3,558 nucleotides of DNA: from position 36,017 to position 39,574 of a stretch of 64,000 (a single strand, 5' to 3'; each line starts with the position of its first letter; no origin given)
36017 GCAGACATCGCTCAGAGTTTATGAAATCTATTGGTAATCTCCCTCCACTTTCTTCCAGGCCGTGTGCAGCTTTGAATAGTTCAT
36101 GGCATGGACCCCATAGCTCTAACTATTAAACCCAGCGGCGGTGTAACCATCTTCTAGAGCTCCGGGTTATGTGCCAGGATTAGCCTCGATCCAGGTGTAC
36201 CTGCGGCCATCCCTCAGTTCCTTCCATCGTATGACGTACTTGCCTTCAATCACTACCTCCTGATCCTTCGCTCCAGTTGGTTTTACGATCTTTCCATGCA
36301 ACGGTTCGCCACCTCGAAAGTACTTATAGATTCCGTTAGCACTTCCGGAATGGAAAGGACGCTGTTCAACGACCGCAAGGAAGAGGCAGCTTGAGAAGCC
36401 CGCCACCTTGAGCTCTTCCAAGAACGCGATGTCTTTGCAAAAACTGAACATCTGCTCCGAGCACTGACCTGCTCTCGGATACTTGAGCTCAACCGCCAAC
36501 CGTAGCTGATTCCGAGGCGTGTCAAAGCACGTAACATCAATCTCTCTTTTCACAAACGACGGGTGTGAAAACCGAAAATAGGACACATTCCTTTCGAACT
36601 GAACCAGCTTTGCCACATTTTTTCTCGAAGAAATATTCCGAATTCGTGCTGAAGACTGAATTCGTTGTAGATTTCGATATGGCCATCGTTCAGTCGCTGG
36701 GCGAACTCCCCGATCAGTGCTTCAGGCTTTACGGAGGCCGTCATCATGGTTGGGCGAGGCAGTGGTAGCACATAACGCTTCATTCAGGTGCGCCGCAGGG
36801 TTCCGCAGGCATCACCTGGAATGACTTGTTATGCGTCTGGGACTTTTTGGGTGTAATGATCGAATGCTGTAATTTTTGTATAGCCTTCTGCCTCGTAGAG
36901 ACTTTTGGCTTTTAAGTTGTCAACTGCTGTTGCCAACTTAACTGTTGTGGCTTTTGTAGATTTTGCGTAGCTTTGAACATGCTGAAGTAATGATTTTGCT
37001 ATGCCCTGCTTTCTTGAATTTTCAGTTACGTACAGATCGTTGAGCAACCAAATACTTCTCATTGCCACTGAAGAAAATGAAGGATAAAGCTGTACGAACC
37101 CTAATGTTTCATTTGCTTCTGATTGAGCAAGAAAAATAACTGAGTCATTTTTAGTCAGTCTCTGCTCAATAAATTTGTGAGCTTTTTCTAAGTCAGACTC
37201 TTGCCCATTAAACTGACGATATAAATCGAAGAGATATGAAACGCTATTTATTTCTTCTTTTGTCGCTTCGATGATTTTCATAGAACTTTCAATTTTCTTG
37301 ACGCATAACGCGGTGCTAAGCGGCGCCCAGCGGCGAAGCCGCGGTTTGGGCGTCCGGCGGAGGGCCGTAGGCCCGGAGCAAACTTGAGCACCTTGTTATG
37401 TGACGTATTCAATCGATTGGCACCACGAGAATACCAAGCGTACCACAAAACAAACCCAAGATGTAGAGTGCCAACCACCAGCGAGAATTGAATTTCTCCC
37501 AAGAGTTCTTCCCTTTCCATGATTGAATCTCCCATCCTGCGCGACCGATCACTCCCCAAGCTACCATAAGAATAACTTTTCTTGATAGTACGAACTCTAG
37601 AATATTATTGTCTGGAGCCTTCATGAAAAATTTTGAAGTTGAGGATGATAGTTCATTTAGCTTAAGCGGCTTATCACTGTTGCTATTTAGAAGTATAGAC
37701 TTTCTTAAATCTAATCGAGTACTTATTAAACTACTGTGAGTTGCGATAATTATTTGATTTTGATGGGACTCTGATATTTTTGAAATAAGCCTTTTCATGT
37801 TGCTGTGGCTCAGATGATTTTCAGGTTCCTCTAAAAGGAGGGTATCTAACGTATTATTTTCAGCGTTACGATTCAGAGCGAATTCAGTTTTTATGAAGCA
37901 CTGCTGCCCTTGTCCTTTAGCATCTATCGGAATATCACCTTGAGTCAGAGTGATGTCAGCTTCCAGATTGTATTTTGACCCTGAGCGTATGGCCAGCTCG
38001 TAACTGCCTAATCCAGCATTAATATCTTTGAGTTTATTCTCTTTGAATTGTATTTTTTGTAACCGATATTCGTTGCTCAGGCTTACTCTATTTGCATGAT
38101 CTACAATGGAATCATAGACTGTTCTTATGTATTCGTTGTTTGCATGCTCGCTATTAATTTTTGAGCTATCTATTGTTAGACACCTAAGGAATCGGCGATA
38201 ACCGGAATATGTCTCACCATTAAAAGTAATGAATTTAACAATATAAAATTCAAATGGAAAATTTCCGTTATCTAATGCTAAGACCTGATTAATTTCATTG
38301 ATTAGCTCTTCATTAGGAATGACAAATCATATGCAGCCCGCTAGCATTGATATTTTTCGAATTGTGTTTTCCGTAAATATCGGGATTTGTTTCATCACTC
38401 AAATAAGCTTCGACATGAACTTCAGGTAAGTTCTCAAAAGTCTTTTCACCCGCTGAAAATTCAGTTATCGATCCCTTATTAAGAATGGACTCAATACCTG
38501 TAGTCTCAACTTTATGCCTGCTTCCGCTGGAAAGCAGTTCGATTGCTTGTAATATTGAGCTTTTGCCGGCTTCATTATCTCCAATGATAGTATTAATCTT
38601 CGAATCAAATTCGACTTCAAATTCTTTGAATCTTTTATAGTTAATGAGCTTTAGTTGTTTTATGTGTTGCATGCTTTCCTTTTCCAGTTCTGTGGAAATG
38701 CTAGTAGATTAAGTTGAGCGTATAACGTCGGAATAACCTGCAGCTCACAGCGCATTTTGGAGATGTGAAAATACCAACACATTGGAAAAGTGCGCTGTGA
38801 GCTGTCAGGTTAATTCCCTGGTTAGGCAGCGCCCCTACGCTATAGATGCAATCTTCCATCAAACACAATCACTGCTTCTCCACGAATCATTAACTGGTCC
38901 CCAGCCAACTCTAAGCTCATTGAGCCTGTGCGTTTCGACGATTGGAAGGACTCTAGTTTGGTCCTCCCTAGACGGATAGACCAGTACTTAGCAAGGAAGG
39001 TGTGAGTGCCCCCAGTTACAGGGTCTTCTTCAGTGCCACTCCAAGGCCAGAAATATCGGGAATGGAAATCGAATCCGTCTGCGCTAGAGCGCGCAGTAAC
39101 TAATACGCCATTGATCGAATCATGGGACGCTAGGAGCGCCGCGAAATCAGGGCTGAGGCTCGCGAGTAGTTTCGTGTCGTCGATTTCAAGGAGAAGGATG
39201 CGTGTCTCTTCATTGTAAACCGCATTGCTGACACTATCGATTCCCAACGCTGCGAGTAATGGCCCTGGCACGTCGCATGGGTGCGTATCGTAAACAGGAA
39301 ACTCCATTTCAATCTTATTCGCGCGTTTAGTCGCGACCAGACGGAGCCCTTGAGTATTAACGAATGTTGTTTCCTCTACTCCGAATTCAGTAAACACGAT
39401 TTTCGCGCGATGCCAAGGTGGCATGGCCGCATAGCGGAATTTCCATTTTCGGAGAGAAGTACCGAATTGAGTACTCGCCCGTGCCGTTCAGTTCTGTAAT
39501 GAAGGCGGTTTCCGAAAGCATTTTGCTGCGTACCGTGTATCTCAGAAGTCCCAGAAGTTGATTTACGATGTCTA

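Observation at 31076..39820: Decayed sedentary chromosomal integron cassette array carrying defence-type cargo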

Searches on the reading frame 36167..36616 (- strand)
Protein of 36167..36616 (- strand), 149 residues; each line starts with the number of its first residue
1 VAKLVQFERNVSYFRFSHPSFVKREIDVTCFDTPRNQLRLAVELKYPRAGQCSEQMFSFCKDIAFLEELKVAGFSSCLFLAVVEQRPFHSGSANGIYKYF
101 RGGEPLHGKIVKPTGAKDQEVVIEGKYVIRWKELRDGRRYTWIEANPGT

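Call 5: search_protein_families(library=pfam, proteins=[window:36167-36616:-], max_evalue=0.01)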
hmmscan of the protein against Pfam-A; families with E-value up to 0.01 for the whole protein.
window:36167-36616:- (149 aa): 0 families

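Call 61: search_protein_families(library=padloc, proteins=[window:36167-36616:-], max_evalue=0.001)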
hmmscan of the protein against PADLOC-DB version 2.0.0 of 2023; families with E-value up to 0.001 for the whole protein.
window:36167-36616:- (149 aa): 0 families

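Call 96: list_cluster_members(proteins=[window:36167-36616:-, window:36829-37281:-, window:29876-31075:+, window:41803-43920:-, P0010])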
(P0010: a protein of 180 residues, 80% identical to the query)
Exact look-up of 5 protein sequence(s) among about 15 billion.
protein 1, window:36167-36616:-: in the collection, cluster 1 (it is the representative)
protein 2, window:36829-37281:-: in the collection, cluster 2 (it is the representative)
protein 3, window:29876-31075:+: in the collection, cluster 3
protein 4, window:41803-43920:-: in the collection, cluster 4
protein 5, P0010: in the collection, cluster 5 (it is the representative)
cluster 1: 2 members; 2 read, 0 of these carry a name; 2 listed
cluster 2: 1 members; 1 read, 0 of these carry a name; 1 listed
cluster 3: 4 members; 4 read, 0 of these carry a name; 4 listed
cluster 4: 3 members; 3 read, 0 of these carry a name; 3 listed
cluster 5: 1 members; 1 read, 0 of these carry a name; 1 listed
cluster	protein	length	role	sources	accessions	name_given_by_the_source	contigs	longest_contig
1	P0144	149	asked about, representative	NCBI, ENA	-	-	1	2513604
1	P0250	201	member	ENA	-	-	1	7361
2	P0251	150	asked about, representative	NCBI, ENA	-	-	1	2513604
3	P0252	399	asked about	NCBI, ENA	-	-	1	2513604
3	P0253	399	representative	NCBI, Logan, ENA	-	-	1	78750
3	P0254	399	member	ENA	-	-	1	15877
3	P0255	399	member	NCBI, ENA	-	-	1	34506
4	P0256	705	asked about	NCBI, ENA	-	-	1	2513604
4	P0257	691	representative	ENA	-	-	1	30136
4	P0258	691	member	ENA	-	-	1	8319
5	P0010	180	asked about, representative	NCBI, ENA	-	-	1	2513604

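Call 97: find_encoding_contigs(protein=P0253, flank=10000, max_places=3)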
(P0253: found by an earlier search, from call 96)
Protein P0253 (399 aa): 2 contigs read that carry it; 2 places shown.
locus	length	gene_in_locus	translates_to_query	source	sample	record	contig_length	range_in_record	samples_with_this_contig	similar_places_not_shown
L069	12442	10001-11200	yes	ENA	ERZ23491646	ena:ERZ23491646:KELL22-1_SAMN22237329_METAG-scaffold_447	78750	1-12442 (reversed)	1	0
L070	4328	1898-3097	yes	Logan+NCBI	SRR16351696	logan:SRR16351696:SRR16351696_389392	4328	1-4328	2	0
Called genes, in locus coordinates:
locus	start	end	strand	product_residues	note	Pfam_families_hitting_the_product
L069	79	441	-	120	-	-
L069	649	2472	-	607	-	PF03979:Sigma70_r1_1, PF00140:Sigma70_r1_2, PF04546:Sigma70_ner, PF04542:Sigma70_r2, PF04539:Sigma70_r3, PF04545:Sigma70_r4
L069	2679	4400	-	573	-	PF01807:Zn_ribbon_DnaG, PF08275:DNAG_N, PF01751:Toprim, PF13155:Toprim_2, PF13362:Toprim_3 (weak), PF13662:Toprim_4, PF10410:DnaB_bind, PF08278:DnaG_DnaB_bind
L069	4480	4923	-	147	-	PF09424:YqeY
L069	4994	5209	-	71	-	PF01165:Ribosomal_S21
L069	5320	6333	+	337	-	PF00814:TsaD, PF22521:HypF_C_2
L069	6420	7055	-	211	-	PF02660:G3P_acyltransf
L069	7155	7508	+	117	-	PF02152:FolB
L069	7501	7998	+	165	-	PF01288:HPPK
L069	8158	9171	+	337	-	-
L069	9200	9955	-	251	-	PF00106:adh_short, PF08659:KR (weak), PF23441:SDR, PF13561:adh_short_C2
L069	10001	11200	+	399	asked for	PF02636:Methyltransf_28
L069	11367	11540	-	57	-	PF00248:Aldo_ket_red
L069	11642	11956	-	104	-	PF12973:Cupin_7 (weak), PF07883:Cupin_2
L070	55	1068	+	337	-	-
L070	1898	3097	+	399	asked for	PF02636:Methyltransf_28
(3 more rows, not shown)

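Call 98: find_encoding_contigs(protein=P0250, flank=7000, max_places=2)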
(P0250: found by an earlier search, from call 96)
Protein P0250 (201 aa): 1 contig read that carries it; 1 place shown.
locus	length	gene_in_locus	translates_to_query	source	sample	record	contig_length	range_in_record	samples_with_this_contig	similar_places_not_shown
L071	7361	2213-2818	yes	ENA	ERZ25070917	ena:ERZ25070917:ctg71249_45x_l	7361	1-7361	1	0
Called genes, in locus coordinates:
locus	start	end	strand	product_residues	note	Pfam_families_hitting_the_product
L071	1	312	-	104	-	?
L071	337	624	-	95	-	PF00872:Transposase_mut, PF10551:MULE (weak)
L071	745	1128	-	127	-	PF00872:Transposase_mut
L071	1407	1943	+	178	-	-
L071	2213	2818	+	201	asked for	-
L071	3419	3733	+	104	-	PF12973:Cupin_7 (weak), PF07883:Cupin_2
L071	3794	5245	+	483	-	PF01555:N6_N4_Mtase (faint)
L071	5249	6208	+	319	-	PF09194:Endonuc-BsobI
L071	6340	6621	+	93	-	PF00248:Aldo_ket_red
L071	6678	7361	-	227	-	?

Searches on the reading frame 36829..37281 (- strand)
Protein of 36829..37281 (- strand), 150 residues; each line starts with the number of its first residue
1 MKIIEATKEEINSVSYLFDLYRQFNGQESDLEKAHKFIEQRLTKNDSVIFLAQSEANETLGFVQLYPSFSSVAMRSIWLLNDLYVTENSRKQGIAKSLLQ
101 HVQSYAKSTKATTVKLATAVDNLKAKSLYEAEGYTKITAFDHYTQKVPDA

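Call 5: search_protein_families(library=pfam, proteins=[window:36829-37281:-], max_evalue=0.01)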
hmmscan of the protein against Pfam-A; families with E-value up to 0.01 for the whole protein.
window:36829-37281:- (150 aa): 7 families
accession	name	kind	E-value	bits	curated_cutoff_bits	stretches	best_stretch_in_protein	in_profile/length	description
PF00583.31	Acetyltransf_1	-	9.8e-14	52.1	20.7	1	19-134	6-116/116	Acetyltransferase (GNAT) family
PF13508.13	Acetyltransf_7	-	2.7e-11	44.1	27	1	46-135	2-83/84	Acetyltransferase (GNAT) domain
PF13673.13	Acetyltransf_10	-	3.4e-09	37.2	23.6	1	33-138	12-111/128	Acetyltransferase (GNAT) domain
PF13420.13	Acetyltransf_4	-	5.8e-09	36.6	24.3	1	24-143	27-143/155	Acetyltransferase (GNAT) domain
PF08445.16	FR47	-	0.00062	20.1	22.1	1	80-138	24-81/86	FR47-like protein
PF13302.13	Acetyltransf_3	-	0.00063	20.9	25.4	1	22-134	25-137/138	Acetyltransferase (GNAT) domain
PF13880.12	Acetyltransf_13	-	0.0093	16.2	22.8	0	81-105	8-32/69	ESCO1/2 acetyl-transferase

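Call 75: search_protein_families(library=padloc, proteins=[window:36829-37281:-], max_evalue=0.001)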
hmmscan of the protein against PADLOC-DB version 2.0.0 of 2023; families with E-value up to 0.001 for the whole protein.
window:36829-37281:- (150 aa): 0 families

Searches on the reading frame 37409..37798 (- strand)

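Call 6: search_protein_families(library=pfam, proteins=[window:37409-37798:-], max_evalue=0.01)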
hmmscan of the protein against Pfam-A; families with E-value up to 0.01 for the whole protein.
window:37409-37798:- (129 aa): 0 families

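Call 61: search_protein_families(library=padloc, proteins=[window:37409-37798:-], max_evalue=0.001)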
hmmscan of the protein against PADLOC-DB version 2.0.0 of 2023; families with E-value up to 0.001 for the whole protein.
window:37409-37798:- (129 aa): 7 families
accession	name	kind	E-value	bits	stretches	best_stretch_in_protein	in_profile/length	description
PDLC00102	GajA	-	4.1e-15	53.2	1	2-78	306-381/532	AAA ATPase domain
PDLC00098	GajA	-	9.6e-14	49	1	1-78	306-382/534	AAA ATPase domain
PDLC00078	GajA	-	5.2e-08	30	1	6-78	348-418/580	AAA ATPase domain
PDLC00091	GajA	-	8.2e-05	19.6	1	5-57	321-376/627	AAA ATPase domain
PDLC00080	GajA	-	0.00016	18.6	1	3-48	311-359/622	AAA ATPase domain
PDLC00099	GajA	-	0.00029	17.9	1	6-58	321-378/626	AAA ATPase domain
PDLC00069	GajA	-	0.00091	15.7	1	4-43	359-398/687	AAA ATPase domain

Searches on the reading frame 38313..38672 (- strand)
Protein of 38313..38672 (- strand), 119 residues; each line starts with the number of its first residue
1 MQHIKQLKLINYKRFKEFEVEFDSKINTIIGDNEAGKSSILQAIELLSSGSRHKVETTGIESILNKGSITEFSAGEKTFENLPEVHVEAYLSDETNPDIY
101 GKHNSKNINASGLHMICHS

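Call 6: search_protein_families(library=pfam, proteins=[window:38313-38672:-], max_evalue=0.01)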
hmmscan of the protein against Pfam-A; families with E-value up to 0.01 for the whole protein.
window:38313-38672:- (119 aa): 8 families
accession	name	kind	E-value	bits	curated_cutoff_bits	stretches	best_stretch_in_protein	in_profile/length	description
PF13175.12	AAA_15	-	1.7e-15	58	32.1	1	4-102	3-65/374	AAA ATPase domain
PF13476.12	AAA_23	-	1.2e-12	49.4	27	1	6-76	1-71/201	AAA domain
PF13514.12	AAA_27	-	1.1e-08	35.3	22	1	4-48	3-50/206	AAA domain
PF02463.25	SMC_N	-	1.6e-08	34.7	40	1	3-66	1-67/220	RecF/RecN/SMC N terminal domain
PF13555.12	AAA_29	-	2.2e-07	30.9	27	1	5-48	2-46/61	P-loop containing region of AAA domain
PF13304.12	AAA_21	-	2.3e-05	25.1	27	1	26-71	1-56/304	AAA domain, putative AbiEii toxin, Type IV TA system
PF11398.14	DUF2813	-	0.0088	15.9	21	0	4-49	3-47/372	Protein of unknown function (DUF2813)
PF04310.18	MukB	-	0.0097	16.1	23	0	3-44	5-46/226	MukB N-terminal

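Call 61: search_protein_families(library=padloc, proteins=[window:38313-38672:-], max_evalue=0.001)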
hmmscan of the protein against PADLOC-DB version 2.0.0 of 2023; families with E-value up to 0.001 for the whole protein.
window:38313-38672:- (119 aa): 120 families (the best 25 are shown)
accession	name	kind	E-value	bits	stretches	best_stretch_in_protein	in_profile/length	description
PDLC00102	GajA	-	1.2e-22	78.1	1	3-115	2-119/532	AAA ATPase domain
PDLC00098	GajA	-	2.6e-18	64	1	4-116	3-120/534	AAA ATPase domain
PDLC02979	AriA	-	1.1e-15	56.3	1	4-79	3-58/373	-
PDLC00069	GajA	-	3.4e-14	50.2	1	3-97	2-88/687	AAA ATPase domain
PDLC00278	PtuA1|PtuA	-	9.3e-14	49.5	1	3-91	2-91/436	AAA ATPase domain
PDLC00072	GajA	-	1.4e-13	48.2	1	3-48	2-47/709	AAA ATPase domain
PDLC02913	ATPase_I-A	-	2.8e-13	47.8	1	3-49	53-99/508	-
PDLC00271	PtuA1|PtuA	-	4.7e-13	47.5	1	3-70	2-70/421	AAA ATPase domain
PDLC00267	PtuA1|PtuA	-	8.5e-13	46.2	1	3-46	2-45/438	AAA ATPase domain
PDLC00299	PtuA1|PtuA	-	1.8e-12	45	1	3-49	54-100/535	AAA ATPase domain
PDLC02336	AbiLi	-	8.8e-12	43.2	1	4-83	2-78/340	AbiLi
PDLC04611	PDC-M38A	-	1.8e-11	42.2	1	4-96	2-90/383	-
PDLC00298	PtuA1|PtuA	-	1.9e-11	41.7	1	3-74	2-73/423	AAA ATPase domain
PDLC00091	GajA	-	4e-11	40.4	1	3-53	2-53/627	AAA ATPase domain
PDLC04608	PDC-M38A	-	6.8e-11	40.5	1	1-109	1-106/367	-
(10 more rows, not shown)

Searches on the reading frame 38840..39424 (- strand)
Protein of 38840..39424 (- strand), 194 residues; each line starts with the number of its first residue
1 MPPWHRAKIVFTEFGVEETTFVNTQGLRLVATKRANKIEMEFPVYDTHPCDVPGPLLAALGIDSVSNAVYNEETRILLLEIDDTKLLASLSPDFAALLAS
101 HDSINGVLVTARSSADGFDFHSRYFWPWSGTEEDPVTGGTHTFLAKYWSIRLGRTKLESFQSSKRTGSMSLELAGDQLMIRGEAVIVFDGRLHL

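Call 6: search_protein_families(library=pfam, proteins=[window:38840-39424:-], max_evalue=0.01)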
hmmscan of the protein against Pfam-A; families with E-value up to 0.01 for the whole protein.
window:38840-39424:- (194 aa): 1 family
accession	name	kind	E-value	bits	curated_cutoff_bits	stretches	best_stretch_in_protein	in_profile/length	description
PF02567.21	PhzC-PhzF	-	9.1e-21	75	27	1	31-190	106-281/281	Phenazine biosynthesis-like protein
